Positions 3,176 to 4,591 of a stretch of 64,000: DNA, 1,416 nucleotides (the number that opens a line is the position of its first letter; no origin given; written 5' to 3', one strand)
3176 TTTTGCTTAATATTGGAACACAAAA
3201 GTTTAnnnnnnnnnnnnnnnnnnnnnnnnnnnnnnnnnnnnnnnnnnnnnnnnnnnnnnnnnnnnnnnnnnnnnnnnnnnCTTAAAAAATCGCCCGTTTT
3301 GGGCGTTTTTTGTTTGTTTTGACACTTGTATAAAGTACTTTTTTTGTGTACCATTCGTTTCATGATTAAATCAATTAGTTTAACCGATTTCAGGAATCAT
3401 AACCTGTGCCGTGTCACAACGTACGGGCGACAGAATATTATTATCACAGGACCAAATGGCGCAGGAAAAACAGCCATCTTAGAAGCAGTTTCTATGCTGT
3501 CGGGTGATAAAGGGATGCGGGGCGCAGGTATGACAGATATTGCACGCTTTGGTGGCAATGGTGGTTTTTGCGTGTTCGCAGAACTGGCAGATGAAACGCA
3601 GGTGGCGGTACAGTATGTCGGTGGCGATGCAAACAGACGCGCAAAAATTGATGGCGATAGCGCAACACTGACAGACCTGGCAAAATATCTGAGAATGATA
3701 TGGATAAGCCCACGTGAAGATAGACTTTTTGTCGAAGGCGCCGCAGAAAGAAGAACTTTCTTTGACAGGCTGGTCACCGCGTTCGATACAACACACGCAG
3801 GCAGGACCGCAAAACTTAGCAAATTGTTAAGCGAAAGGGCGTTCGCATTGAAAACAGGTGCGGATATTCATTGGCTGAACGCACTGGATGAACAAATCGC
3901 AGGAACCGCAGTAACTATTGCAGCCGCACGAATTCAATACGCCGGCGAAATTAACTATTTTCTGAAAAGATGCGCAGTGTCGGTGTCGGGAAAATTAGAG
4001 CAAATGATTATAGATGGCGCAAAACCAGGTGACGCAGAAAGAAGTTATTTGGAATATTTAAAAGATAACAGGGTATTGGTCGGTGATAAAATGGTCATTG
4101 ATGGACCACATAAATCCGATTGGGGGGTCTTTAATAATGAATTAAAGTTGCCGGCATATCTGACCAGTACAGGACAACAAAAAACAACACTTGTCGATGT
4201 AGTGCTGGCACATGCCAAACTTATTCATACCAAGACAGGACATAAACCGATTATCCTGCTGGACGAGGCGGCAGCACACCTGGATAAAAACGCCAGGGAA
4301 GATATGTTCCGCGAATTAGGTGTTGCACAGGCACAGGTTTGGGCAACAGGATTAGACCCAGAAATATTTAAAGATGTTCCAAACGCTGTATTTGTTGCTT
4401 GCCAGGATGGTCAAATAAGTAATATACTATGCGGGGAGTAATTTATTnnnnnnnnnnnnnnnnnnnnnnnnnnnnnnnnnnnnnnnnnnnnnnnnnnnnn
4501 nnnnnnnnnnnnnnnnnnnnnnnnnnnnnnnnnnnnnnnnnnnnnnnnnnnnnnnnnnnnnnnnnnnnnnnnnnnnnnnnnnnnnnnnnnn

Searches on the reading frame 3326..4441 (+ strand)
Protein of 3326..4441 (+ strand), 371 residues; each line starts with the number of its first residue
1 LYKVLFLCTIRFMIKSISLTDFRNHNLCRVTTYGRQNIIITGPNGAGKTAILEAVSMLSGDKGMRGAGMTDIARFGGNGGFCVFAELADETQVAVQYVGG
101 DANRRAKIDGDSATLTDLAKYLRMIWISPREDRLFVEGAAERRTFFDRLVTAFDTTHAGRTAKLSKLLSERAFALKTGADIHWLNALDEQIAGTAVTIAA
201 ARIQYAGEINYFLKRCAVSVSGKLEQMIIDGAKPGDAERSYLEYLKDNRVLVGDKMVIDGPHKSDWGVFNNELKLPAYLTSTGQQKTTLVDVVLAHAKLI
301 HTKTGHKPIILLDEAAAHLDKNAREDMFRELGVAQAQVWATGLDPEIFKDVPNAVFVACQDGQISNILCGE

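Call 20: search_protein_families(library=pfam, proteins=[window:3326-4441:+], max_evalue=0.001)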
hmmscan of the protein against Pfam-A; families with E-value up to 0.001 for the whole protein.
window:3326-4441:+ (371 aa): 7 families
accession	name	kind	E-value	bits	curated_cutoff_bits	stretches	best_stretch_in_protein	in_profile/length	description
PF02463.25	SMC_N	-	1e-17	64.8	40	1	13-364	1-218/220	RecF/RecN/SMC N terminal domain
PF13476.12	AAA_23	-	9.9e-06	26.8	27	1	19-61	4-45/201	AAA domain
PF13304.12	AAA_21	-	1.4e-05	25.7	27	1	39-65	3-27/304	AAA domain, putative AbiEii toxin, Type IV TA system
PF13555.12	AAA_29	-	7.9e-05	22.8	27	1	29-58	18-45/61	P-loop containing region of AAA domain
PF13175.12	AAA_15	-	0.00018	21.7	32.1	0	13-62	1-50/374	AAA ATPase domain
PF13604.12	AAA_30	-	0.00022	21.4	27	0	28-65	11-48/191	AAA domain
PF13401.12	AAA_22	-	0.00033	21.4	27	0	34-57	4-27/130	AAA domain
